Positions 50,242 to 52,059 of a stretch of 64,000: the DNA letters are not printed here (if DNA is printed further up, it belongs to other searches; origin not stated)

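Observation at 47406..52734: Divergent cluster of three GT-C genes, including a clear paralogue pair, plus an unknown membrane protein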

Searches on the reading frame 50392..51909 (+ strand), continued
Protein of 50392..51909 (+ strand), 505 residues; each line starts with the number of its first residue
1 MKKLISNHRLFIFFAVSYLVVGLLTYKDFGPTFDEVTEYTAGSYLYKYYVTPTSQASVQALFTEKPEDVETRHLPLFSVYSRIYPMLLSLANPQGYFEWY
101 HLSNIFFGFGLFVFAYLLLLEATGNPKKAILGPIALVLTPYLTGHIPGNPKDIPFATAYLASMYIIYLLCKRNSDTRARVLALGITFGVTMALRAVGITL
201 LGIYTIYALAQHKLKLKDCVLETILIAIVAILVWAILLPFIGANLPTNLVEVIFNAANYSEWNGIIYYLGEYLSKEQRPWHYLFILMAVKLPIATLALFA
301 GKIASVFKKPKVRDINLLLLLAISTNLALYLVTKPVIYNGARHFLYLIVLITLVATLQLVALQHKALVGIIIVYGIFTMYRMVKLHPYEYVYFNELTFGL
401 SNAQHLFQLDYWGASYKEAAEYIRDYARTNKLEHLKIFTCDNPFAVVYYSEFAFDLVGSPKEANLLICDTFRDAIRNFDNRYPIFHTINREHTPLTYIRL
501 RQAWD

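Call 71: find_encoding_contigs(protein=P0113, flank=8000, max_places=1)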
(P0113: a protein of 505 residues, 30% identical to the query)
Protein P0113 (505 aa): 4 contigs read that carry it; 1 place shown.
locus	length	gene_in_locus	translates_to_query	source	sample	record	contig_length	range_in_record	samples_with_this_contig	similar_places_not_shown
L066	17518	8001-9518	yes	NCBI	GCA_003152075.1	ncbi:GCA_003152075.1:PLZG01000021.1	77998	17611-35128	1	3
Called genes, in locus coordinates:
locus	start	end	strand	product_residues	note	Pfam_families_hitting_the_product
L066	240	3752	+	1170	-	PF17757:UvrB_inter, PF02559:CarD_TRCF_RID, PF00270:DEAD, PF04851:ResIII, PF22590:Cas3-like_C_2 (faint), PF00271:Helicase_C, PF03461:TRCF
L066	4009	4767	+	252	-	PF13623:SurA_N_2, PF13624:SurA_N_3 (weak)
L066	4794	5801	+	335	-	PF13623:SurA_N_2, PF13624:SurA_N_3, PF13145:Rotamase_2, PF13616:Rotamase_3, PF00639:Rotamase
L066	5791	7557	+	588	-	PF13623:SurA_N_2, PF13624:SurA_N_3, PF09312:SurA_N (weak), PF13145:Rotamase_2, PF13616:Rotamase_3, PF00639:Rotamase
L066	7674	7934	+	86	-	PF01479:S4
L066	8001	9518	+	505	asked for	-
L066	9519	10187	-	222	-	PF00702:Hydrolase, PF12710:HAD, PF13419:HAD_2, PF13242:Hydrolase_like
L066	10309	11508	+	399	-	PF01960:ArgJ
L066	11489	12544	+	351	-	PF00586:AIRS, PF02769:AIRS_C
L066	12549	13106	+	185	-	PF01965:DJ-1_PfpI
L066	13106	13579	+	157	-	PF02367:TsaE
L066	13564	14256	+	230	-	PF00814:TsaD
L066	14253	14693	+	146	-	PF13302:Acetyltransf_3, PF13527:Acetyltransf_9 (faint), PF13420:Acetyltransf_4, PF00583:Acetyltransf_1, PF13673:Acetyltransf_10, PF13508:Acetyltransf_7, PF14542:Acetyltransf_CG (weak), PF08445:FR47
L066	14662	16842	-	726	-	PF13231:PMT_2 (weak)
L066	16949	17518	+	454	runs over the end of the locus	PF07690:MFS_1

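Call 72: find_encoding_contigs(protein=P0082, flank=8000, max_places=1)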
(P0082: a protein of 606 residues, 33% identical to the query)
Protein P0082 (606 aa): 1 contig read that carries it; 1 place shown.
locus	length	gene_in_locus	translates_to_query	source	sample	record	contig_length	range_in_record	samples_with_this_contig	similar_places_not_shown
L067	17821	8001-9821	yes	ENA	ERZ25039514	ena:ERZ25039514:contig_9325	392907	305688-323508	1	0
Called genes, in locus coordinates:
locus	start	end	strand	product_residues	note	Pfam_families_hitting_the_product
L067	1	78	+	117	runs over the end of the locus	PF01245:Ribosomal_L19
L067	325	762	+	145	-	PF01351:RNase_HII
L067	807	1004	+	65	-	-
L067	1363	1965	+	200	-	PF02568:ThiI, PF03054:tRNA_Me_trans (faint), PF06508:QueC (weak)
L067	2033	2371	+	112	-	PF18297:NFACT-R_2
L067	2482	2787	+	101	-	-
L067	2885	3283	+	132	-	PF04186:FxsA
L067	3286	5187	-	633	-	PF05170:AsmA (weak), PF05359:DUF748, PF05170:AsmA, PF13116:YhdP (weak)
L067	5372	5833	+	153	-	PF00359:PTS_EIIA_2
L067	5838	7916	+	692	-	PF00654:Voltage_CLC, PF00571:CBS (faint), PF02080:TrkA_C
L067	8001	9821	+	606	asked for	-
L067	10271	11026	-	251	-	PF01261:AP_endonuc_2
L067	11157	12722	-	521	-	PF00884:Sulfatase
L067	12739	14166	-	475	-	PF13489:Methyltransf_23 (faint), PF03848:TehB (weak), PF13649:Methyltransf_25 (faint)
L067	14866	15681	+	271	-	-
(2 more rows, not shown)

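Call 74: find_related_loci(query=A4, collection=metagenome_contigs, flank=7000)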
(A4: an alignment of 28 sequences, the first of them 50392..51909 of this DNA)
Query A4 (505 aa) in metagenome_contigs; peptide patterns used: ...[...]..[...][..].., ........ (x = any residue, [..] = any of these).
600 stretches matched a pattern (row limit reached: there are more); 543 encode a relative of the query (tblastn E <= 1e-3); the best 80 are kept; 80 distinct loci.
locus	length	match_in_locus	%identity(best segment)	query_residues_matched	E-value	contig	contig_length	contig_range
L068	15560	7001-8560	41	5-505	2e-130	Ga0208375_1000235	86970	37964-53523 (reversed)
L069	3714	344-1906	39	5-505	2e-133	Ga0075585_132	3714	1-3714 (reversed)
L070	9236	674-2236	40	5-505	2e-129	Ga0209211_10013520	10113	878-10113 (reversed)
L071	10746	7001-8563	39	5-505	4e-129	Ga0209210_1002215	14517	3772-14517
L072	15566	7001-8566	40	1-502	9e-129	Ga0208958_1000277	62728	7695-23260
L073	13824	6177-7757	43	2-502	4e-128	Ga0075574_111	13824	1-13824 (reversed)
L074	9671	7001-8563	40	5-505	4e-124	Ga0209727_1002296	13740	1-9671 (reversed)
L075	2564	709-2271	42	5-501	2e-129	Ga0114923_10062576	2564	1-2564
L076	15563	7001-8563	39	5-505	2e-128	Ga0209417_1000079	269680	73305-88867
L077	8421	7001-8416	37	12-484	1e-85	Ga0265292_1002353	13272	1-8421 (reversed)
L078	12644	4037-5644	42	1-499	2e-134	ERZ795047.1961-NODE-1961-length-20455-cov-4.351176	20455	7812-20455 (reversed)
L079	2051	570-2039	35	3-502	9e-88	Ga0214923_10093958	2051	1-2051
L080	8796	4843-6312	35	1-498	2e-81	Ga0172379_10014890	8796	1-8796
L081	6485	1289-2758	34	8-499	2e-80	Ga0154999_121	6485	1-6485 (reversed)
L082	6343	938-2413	34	6-499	2e-80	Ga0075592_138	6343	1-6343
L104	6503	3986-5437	27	23-481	4e-36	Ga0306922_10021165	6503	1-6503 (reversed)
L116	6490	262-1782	26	20-503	1e-33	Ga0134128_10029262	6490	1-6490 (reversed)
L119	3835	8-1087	31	124-449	2e-33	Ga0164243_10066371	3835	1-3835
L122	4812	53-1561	25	23-502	3e-33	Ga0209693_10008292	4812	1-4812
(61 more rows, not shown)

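Call 77: search_protein_families(library=pfam, proteins=[L119:1314-2327:-, L122:1676-2431:+, L104:2415-3683:+, L116:3537-4664:-, L002:7294-8016:+], max_evalue=0.001)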
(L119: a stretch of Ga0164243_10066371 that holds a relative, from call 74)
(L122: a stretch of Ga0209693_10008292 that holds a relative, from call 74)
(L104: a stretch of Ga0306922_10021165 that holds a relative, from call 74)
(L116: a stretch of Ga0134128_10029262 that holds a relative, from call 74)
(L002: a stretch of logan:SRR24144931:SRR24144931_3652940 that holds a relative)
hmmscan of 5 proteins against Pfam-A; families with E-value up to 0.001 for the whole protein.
L119:1314-2327:- (337 aa): 2 families
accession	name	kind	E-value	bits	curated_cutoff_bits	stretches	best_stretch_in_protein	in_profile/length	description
PF00535.33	Glycos_transf_2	-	9.2e-29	101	23.3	1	11-172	1-165/168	Glycosyl transferase family 2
PF13641.12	Glyco_tranf_2_3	-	7.5e-06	26.5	27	1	8-199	1-200/230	Glycosyltransferase like family 2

L122:1676-2431:+ (251 aa): 5 families
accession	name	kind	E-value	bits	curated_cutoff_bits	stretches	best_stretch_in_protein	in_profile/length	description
PF08241.18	Methyltransf_11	-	2.6e-15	57.3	21.2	1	43-136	1-95/95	Methyltransferase domain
PF13649.12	Methyltransf_25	-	3e-12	47.5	27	1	42-132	1-97/97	Methyltransferase domain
PF13489.12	Methyltransf_23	-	3e-10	40.5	27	1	34-175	18-162/164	Methyltransferase domain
PF08242.18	Methyltransf_12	-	8.7e-08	33.2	30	1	43-134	1-98/98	Methyltransferase domain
PF13847.12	Methyltransf_31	-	2.3e-07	31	27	1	40-140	5-113/145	Methyltransferase domain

L104:2415-3683:+ (422 aa): 0 families

L116:3537-4664:- (375 aa): 2 families
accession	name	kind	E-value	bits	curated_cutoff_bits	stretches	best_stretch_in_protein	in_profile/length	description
PF01041.23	DegT_DnrJ_EryC1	-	1.5e-107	360.4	19.8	1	21-369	6-359/360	DegT/DnrJ/EryC1/StrS aminotransferase family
PF01212.27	Beta_elim_lyase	-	0.0001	22.2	27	1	30-182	23-191/288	Beta-eliminating lyase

L002:7294-8016:+ (240 aa): 13 families
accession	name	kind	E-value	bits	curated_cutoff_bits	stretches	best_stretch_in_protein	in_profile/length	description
PF08241.18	Methyltransf_11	-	3.1e-16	60.2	21.2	1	54-142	1-95/95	Methyltransferase domain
PF13489.12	Methyltransf_23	-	8.6e-16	58.5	27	1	47-217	20-163/164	Methyltransferase domain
PF13847.12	Methyltransf_31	-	1.8e-14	54.1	27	1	51-146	5-113/145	Methyltransferase domain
PF13649.12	Methyltransf_25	-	3e-12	47.5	27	1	53-138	1-97/97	Methyltransferase domain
PF08242.18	Methyltransf_12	-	2.8e-11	44.4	30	1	54-140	1-98/98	Methyltransferase domain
PF05148.21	Methyltransf_8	-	5e-07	30.3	27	1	33-143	54-157/219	Hypothetical methyltransferase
PF05175.20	MTS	-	3.1e-06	27.4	23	1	40-161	23-157/170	Methyltransferase small domain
PF07021.18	MetW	-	1.7e-05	25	21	1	52-136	16-104/193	Methionine biosynthesis protein MetW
PF01209.24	Ubie_methyltran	-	2.8e-05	24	20.1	1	42-143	40-152/233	ubiE/COQ5 methyltransferase family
PF05219.18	DREV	-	6.6e-05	22.6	26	1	41-142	84-186/265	DREV methyltransferase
PF02353.26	CMAS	-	0.00011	22.1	27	1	52-144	65-166/273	Mycolic acid cyclopropane synthetase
PF13679.12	Methyltransf_32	-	0.00018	21.9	27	1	41-104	17-85/143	Methyltransferase domain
PF02390.23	Methyltransf_4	-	0.00025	21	24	0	53-119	5-71/173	Putative methyltransferase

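Call 78: search_protein_families(library=ncbifam, proteins=[L119:1314-2327:-, L122:1676-2431:+, L104:2415-3683:+, L116:3537-4664:-, L002:7294-8016:+, L122:29-1663:+], max_evalue=0.001)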
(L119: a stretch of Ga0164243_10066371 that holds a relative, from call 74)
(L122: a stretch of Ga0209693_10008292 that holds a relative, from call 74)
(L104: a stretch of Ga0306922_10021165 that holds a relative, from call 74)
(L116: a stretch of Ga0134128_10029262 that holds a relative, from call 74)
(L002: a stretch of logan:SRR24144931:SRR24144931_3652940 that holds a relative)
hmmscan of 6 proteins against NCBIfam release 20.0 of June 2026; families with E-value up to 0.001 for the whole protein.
L119:1314-2327:- (337 aa): 18 families
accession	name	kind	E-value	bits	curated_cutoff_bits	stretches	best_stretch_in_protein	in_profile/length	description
NF047588.1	GlcsyltransPgfSStrep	equivalog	3e-75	253.3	500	1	10-311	3-305/308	glycosyltransferase PgfS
NF007986.1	PRK10714.1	equivalog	4.4e-49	167.2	529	1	9-310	7-310/316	undecaprenyl-phosphate 4-deoxy-4-formamido-L-arabinose transferase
TIGR03937.1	PgaC_IcaA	equivalog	3.4e-16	59.2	422.3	1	6-102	43-136/407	poly-beta-1,6-N-acetyl-D-glucosamine synthase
NF041875.1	EPS_EpsD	equivalog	2.1e-13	50.4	370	1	10-123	1-111/325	exopolysaccharide biosynthesis glycosyltransferase EpsD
NF007482.0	PRK10073.1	equivalog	2.7e-12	46.4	423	1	5-113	3-107/334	glycosyltransferase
TIGR03965.1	mycofact_glyco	equivalog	3e-10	39.6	280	1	4-117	71-180/467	mycofactocin biosynthesis glycosyltransferase MftF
NF047683.1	TeichurnBiosyTuaG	equivalog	5.7e-10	39.2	400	1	7-107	5-102/252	teichuronic acid biosynthesis protein TuaG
NF058614.1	PPMAGASynPpgS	equivalog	1.4e-09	37.8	370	1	10-175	2-166/226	polyprenyl-phospho-N-acetylgalactosaminyl synthase PpgS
TIGR04283.1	glyco_like_mftF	equivalog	4.1e-08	33.1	182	1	10-116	1-97/221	TIGR04283 family arsenosugar biosynthesis glycosyltransferase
NF010496.0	PRK13915.1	equivalog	5.1e-08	32.3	262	1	8-114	31-140/307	glucosyl-3-phosphoglycerate synthase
NF045692.1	OglycostaseCruG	equivalog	1.3e-07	30.9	600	1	9-123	42-160/386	2'-O-glycosyltransferase CruG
TIGR04242.1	nodulat_NodC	equivalog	1e-06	28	550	1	6-118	46-158/395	chitooligosaccharide synthase NodC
TIGR04182.1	glyco_TIGR04182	equivalog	4.4e-06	26.3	325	0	10-122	2-104/293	S-layer glycoprotein N-glycosyltransferase AglJ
TIGR03469.1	HpnB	hypoth_equivalog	8.2e-06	25.1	379.25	1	5-122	41-166/386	hopene-associated glycosyltransferase HpnB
TIGR03111.1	glyc2_xrt_Gpos1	hypoth_equivalog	8.9e-06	24.7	363.95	1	6-119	47-159/439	TIGR03111 family XrtG-associated glycosyltransferase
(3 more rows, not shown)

L122:1676-2431:+ (251 aa): 12 families
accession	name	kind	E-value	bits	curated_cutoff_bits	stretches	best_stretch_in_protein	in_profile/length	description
NF045667.1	MTase_DVU1556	equivalog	2.3e-14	53.4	155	1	41-177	25-165/213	DVU_1556 family methyltransferase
TIGR02072.1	BioC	equivalog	3.8e-07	30.2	184.95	1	22-137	19-133/244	malonyl-ACP O-methyltransferase BioC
NF008300.0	PRK11088.1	equivalog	3.3e-05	23.5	303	1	32-156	79-199/272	23S rRNA (guanine(745)-N(1))-methyltransferase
NF047649.1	MTase_UXPK_star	exception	4.1e-05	22.8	460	1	42-136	81-181/283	methyltransferase/UXPK-star double selenoprotein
NF050150.1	RiPP_MTase_ApyS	equivalog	0.00014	21.2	400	1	30-81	132-184/323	RiPP biosynthesis methyltransferase ApyS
NF011527.0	PRK14968.1-1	equivalog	0.00016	21.5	242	1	20-104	17-97/192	putative methyltransferase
NF007610.0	PRK10258.1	equivalog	0.00017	21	342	1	37-132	41-134/251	malonyl-ACP O-methyltransferase BioC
NF043040.1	corrin_prot_MT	hypoth_equivalog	0.0003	20.3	180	0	38-87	41-88/216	corrinoid protein-associated methyltransferase CpaM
NF041675.1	sarc_dimgly_tmase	equivalog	0.00034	20.7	550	1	42-139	70-172/278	sarcosine/dimethylglycine N-methyltransferase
NF011650.0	PRK15068.1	equivalog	0.00034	19.6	209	1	42-137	126-226/324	tRNA 5-methoxyuridine(34)/uridine 5-oxyacetic acid(34) synthase CmoB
TIGR00452.1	TIGR00452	equivalog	0.0008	18.3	275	0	41-137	120-220/316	tRNA 5-methoxyuridine(34)/uridine 5-oxyacetic acid(34) synthase CmoB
NF045825.1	FAmtase_mtf2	equivalog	0.00096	18.4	400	0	42-135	62-157/248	fatty-acid O-methyltransferase Mtf2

L104:2415-3683:+ (422 aa): 0 families

L116:3537-4664:- (375 aa): 8 families
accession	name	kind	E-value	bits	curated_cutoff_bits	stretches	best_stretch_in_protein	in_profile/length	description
TIGR03588.1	PseC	equivalog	4.9e-70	236.4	423.5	1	25-372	16-379/380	UDP-4-amino-4,6-dideoxy-N-acetyl-beta-L-altrosamine transaminase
NF008658.2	PRK11658.1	equivalog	1.1e-56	192.1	631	1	24-372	18-376/379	UDP-4-amino-4-deoxy-L-arabinose aminotransferase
NF008687.0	PRK11706.1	equivalog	3e-51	174.3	375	1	59-371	51-372/375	dTDP-4-amino-4,6-dideoxygalactose transaminase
TIGR04181.1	NHT_00031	hypoth_equivalog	7.7e-48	163.2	420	1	38-352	29-357/359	LegC family aminotransferase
TIGR04427.1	PLP_DesI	equivalog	1.1e-47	163.1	650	1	38-370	51-380/390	dTDP-4-dehydro-6-deoxyglucose aminotransferase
TIGR02379.1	ECA_wecE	subfamily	4.9e-42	144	434.85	1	51-369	43-371/376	dTDP-4-amino-4,6-dideoxy-D-glucose transaminase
NF011936.0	PRK15407.1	equivalog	2.3e-40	138.6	423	2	14-221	45-251/440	lipopolysaccharide biosynthesis protein RfbH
NF004770.0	PRK06108.1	subfamily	0.00059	18.8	422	1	55-166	97-212/396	pyridoxal phosphate-dependent aminotransferase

L002:7294-8016:+ (240 aa): 28 families (the best 25 are shown)
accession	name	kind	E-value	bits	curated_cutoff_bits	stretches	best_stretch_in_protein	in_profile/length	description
TIGR02072.1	BioC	equivalog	1.4e-13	51.2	184.95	1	44-202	29-185/244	malonyl-ACP O-methyltransferase BioC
TIGR01983.1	UbiG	equivalog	5.1e-13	48.9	102.95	1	36-159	34-168/228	bifunctional 2-polyprenyl-6-hydroxyphenol methylase/3-demethylubiquinol 3-O-methyltransferase UbiG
NF045667.1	MTase_DVU1556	equivalog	1.6e-12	47.3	155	1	49-142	22-119/213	DVU_1556 family methyltransferase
NF040539.1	AST_met_ArsM_2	exception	1.3e-11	44.8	240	1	48-142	55-163/262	putative arsinothricin biosynthesis methyltransferase ArsM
NF047649.1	MTase_UXPK_star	exception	1.1e-08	34.4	460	1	53-143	81-182/283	methyltransferase/UXPK-star double selenoprotein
TIGR01934.1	MenG_MenH_UbiE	subfamily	4.2e-08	32.8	158.35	1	49-143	39-142/223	ubiquinone/menaquinone biosynthesis methyltransferase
NF008300.0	PRK11088.1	equivalog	5.1e-08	32.7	303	1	44-161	80-198/272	23S rRNA (guanine(745)-N(1))-methyltransferase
TIGR02081.1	metW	equivalog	6.6e-08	32.3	189.5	1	51-136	15-104/194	methionine biosynthesis protein MetW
NF041536.1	ArsM_DUF2284_UU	exception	1e-07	30.7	575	1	52-144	79-182/459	arsenite methyltransferase/DUF2284 domain selenoprotein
NF041537.1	ArsM_AhpD_UU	exception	3.4e-07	29.4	510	1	52-144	79-182/345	arsenite methyltransferase/AhpD domain selenoprotein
NF043040.1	corrin_prot_MT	hypoth_equivalog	7e-07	28.9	180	1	50-147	42-152/216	corrinoid protein-associated methyltransferase CpaM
NF001244.0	PRK00216.1-5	equivalog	2.3e-06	27.1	216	1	42-142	42-153/236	bifunctional demethylmenaquinone methyltransferase/2-methoxy-6-polyprenyl-1,4-benzoquinol methylase UbiE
NF008686.0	PRK11705.1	equivalog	3e-06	26.5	400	1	51-144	169-267/383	cyclopropane fatty acyl phospholipid synthase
NF004452.0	PRK05785.1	equivalog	5.5e-06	26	207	1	45-142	49-145/228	hypothetical protein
NF041675.1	sarc_dimgly_tmase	equivalog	8.5e-06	25.9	550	1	97-143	124-170/278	sarcosine/dimethylglycine N-methyltransferase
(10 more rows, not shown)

L122:29-1663:+ (544 aa): 0 families
